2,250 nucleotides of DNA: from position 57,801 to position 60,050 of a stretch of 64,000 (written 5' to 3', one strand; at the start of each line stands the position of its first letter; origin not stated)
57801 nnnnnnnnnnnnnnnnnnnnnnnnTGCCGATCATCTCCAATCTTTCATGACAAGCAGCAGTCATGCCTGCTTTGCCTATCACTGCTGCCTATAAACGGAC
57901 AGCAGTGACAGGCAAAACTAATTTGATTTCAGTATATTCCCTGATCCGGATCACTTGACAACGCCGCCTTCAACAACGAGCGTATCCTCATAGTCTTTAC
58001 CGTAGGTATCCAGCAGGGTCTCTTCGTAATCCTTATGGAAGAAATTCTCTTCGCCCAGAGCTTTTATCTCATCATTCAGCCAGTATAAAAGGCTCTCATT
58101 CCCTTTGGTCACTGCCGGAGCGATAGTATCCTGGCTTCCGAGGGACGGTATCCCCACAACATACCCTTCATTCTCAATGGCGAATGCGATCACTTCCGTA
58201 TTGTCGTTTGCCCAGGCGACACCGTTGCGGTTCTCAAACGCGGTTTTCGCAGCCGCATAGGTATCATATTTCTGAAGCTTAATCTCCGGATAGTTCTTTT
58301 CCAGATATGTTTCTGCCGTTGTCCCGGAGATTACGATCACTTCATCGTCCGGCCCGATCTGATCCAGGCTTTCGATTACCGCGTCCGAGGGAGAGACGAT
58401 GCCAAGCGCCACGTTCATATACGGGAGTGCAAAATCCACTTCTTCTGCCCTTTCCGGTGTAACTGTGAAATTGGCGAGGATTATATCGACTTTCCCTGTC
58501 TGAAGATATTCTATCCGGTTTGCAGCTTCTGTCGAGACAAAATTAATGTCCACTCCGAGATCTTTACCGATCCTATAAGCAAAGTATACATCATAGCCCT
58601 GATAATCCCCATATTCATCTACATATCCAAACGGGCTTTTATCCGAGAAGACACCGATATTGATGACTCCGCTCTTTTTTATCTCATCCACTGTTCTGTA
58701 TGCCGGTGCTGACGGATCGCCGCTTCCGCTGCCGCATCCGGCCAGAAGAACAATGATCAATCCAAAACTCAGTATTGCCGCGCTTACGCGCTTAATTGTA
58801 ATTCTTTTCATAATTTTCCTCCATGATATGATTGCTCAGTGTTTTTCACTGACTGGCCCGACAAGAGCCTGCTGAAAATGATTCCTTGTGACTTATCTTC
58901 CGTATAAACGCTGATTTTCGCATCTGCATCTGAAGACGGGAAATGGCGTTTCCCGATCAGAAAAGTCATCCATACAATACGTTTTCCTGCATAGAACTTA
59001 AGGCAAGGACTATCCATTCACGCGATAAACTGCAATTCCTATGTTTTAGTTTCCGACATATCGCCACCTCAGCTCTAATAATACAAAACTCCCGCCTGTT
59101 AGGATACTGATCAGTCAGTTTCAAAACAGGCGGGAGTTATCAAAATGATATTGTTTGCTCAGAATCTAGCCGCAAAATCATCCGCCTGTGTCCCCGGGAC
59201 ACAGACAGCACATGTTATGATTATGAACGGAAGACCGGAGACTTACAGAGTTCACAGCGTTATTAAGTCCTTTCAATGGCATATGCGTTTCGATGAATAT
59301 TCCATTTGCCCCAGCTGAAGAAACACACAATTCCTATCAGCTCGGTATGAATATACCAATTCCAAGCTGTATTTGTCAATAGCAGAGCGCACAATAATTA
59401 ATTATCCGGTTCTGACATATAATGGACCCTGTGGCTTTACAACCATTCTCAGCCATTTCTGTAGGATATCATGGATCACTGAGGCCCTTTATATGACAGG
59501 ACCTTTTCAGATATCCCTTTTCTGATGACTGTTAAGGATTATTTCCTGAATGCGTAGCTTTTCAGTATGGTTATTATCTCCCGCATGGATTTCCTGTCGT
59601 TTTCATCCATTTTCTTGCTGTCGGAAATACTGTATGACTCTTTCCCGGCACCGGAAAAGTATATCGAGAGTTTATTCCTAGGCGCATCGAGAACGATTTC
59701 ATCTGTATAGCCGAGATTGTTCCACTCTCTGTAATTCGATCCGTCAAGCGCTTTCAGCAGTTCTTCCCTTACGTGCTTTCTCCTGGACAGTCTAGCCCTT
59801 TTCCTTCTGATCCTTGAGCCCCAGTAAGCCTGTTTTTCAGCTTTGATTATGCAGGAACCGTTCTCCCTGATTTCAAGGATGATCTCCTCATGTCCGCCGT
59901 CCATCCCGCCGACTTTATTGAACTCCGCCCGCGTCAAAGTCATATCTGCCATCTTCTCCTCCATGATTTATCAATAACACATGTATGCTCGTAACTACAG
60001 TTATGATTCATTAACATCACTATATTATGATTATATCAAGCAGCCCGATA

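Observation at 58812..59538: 727-bp gene-free leader with promoter, alternative hairpins and a 14-bp terminator: unclassified attenuator/riboswitch (or sRNA) controlling an amino-acid ABC operon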

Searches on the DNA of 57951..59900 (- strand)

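Call 4: search_rna_families(source=window, start=58700, end=59700, threshold=evalue, max_evalue=10, show_alignments=4)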
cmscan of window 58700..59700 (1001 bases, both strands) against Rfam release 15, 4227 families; matches with E-value up to 10: 4.
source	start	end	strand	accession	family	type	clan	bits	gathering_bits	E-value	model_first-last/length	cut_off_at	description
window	59084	59185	-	RF02899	AaHKsRNA54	Gene; sRNA;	-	23.5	37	0.2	1-118/118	no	Aggregatibacter sRNA 54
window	59077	59190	-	RF01772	rnk_pseudo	Cis-reg; leader;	-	21.3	55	0.59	1-108/108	no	Pseudomonas rnk leader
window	59481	59611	+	RF03083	cow-rumen-3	Gene; sRNA;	-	13.8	86.7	2.3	1-141/141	no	cow-rumen-3 RNA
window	59355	59466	+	RF02166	PVT1_3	Gene; lncRNA;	-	12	45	2.1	1-95/95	no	Pvt1 oncogene conserved region 3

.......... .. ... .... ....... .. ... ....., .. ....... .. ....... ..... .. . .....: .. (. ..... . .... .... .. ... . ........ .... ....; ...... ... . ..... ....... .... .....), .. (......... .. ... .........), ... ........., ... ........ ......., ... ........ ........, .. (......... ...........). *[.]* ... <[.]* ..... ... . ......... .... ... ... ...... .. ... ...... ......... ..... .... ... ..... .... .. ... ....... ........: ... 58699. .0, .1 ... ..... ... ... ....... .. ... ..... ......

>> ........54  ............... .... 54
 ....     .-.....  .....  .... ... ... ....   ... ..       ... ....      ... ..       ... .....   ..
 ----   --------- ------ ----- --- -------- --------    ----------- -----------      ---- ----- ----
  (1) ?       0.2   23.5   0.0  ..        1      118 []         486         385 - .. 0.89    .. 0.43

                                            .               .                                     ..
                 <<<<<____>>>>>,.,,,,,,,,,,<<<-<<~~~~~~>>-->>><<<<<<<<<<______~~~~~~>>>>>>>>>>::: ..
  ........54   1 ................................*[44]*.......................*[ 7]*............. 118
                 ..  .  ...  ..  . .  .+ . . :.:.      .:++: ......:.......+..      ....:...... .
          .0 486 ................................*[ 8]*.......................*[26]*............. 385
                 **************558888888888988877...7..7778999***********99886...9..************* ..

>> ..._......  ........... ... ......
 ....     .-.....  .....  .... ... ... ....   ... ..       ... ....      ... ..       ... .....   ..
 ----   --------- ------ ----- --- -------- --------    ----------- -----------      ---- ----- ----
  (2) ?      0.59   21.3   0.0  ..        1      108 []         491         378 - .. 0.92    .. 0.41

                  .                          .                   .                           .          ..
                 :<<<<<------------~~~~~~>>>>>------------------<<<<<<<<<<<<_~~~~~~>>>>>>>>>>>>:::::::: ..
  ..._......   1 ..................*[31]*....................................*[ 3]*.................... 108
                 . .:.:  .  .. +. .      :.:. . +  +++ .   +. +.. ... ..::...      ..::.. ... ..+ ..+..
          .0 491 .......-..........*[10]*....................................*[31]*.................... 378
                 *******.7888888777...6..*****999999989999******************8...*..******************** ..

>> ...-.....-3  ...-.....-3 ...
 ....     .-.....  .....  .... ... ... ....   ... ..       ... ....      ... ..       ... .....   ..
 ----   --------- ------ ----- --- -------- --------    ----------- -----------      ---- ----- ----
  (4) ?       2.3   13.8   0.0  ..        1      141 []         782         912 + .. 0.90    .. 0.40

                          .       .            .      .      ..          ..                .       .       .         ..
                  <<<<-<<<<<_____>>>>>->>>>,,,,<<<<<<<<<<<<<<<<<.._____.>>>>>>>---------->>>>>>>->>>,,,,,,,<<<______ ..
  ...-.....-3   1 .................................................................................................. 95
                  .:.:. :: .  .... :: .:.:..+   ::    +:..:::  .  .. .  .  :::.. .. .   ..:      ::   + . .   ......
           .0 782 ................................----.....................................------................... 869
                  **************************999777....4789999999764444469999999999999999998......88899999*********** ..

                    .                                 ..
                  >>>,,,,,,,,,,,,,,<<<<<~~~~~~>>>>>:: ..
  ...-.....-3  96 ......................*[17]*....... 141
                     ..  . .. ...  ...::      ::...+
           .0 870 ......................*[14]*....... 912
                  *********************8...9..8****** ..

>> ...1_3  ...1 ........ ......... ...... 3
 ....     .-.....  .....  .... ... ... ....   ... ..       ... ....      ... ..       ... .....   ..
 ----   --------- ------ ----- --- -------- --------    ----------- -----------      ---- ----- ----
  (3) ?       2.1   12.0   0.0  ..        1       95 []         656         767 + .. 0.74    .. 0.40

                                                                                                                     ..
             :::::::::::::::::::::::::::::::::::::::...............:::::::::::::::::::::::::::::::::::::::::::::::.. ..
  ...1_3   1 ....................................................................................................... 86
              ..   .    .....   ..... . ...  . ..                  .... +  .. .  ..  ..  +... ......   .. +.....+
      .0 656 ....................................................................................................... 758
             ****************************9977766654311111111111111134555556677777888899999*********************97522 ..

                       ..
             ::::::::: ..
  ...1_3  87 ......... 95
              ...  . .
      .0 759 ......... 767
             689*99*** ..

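Call 13: search_rna_families(sources=[L004, L007, L008, L009, L010, L011, L013, L014, L015, L019, L021, L026, L027, L031, L034, L038, L040, L042, L043, L047], threshold=gathering)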
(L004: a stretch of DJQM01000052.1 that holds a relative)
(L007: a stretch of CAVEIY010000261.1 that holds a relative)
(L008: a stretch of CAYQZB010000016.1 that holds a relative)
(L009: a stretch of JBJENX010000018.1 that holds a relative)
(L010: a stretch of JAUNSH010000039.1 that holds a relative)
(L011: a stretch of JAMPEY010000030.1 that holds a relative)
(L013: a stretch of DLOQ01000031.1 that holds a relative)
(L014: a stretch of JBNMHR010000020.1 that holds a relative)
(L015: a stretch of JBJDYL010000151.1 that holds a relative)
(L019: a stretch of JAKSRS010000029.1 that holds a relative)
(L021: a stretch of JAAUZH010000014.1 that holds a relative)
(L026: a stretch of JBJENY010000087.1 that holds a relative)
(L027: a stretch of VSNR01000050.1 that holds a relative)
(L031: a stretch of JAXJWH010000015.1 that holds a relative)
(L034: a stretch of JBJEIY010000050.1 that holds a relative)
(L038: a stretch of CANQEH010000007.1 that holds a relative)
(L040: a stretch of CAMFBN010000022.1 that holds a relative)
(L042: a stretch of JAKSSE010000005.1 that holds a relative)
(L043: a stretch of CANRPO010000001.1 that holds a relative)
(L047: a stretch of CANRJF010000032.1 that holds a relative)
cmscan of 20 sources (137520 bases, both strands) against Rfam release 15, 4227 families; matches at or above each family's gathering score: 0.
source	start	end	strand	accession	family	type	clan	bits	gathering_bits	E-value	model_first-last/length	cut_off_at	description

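Call 17: search_rna_families(source=L010, start=2560, end=3010, threshold=evalue, max_evalue=10, show_alignments=3)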
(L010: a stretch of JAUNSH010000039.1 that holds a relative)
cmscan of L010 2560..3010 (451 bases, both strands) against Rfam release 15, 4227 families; matches with E-value up to 10: 2.
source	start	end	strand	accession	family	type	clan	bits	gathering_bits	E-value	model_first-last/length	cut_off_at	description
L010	2582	2673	-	RF02029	sraA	Gene; sRNA;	-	19.5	56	1.7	1-95/95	no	sraA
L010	2560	2631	+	RF00558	L20_leader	Cis-reg; leader;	-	13.5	58.7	6.6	53-127/127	5'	Ribosomal protein L20 leader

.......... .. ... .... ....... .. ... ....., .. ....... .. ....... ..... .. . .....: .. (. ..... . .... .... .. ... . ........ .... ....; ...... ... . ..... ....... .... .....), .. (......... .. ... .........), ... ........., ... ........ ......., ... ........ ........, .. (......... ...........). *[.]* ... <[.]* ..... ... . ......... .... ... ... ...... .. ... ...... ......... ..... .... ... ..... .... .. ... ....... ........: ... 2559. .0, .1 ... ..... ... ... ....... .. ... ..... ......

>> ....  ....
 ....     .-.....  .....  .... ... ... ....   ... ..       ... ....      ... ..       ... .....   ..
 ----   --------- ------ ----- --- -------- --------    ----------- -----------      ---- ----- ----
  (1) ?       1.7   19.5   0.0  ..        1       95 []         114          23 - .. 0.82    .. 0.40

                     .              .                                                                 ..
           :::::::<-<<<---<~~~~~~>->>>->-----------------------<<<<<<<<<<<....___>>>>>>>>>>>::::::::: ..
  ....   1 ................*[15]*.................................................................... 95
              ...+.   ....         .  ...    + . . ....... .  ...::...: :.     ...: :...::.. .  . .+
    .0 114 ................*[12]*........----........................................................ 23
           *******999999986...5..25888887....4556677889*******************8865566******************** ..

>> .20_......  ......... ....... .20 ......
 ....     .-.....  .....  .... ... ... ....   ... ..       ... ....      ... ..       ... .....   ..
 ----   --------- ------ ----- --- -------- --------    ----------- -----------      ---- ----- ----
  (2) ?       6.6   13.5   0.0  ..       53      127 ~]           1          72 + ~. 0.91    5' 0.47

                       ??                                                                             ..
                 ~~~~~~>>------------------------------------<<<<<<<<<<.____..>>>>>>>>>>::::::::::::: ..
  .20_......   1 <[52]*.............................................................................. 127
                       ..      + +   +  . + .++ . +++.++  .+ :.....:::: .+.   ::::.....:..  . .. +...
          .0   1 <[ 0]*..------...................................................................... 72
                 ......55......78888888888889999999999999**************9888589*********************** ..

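Call 68: build_rna_model(alignment_id=A4)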
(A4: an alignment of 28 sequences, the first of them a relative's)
Model R1 built from alignment A4 (28 sequences, 164 columns); structure: RNAalifold consensus.
model positions 146; base pairs 22; branch points 1; effective number of sequences 2.53; information 0.59 bits per position. Calibrated on 0.2 Mb of random sequence (short: E-values are rough).
structure used (alignment columns):
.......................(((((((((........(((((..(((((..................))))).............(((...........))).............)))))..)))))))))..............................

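Call 69: search_with_rna_model(model_id=R1, source=window, start=58500, end=59900, filters=off, max_evalue=10, show_alignments=3)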
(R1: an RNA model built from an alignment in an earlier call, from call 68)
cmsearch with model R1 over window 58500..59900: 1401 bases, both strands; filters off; matches with E-value up to 10: 10.
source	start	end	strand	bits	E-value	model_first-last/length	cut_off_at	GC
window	59598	59676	+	6.8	0.14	1-146/146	no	0.41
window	59316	59384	-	5.1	0.34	1-146/146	no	0.36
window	59122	59193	-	2.2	1.5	1-146/146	no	0.44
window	59278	59310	+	1.3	2.5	27-115/146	no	0.42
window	59089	59145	+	1.2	2.6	21-130/146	no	0.46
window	58524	58567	+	0.5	3.6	1-146/146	no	0.41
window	58658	58681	+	0.5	3.7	1-146/146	no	0.33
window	58794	58848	+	-0.9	7.7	1-146/146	no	0.27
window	58952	58974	-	-1.3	9.2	73-95/146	no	0.43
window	59517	59565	+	-1.4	10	1-146/146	no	0.37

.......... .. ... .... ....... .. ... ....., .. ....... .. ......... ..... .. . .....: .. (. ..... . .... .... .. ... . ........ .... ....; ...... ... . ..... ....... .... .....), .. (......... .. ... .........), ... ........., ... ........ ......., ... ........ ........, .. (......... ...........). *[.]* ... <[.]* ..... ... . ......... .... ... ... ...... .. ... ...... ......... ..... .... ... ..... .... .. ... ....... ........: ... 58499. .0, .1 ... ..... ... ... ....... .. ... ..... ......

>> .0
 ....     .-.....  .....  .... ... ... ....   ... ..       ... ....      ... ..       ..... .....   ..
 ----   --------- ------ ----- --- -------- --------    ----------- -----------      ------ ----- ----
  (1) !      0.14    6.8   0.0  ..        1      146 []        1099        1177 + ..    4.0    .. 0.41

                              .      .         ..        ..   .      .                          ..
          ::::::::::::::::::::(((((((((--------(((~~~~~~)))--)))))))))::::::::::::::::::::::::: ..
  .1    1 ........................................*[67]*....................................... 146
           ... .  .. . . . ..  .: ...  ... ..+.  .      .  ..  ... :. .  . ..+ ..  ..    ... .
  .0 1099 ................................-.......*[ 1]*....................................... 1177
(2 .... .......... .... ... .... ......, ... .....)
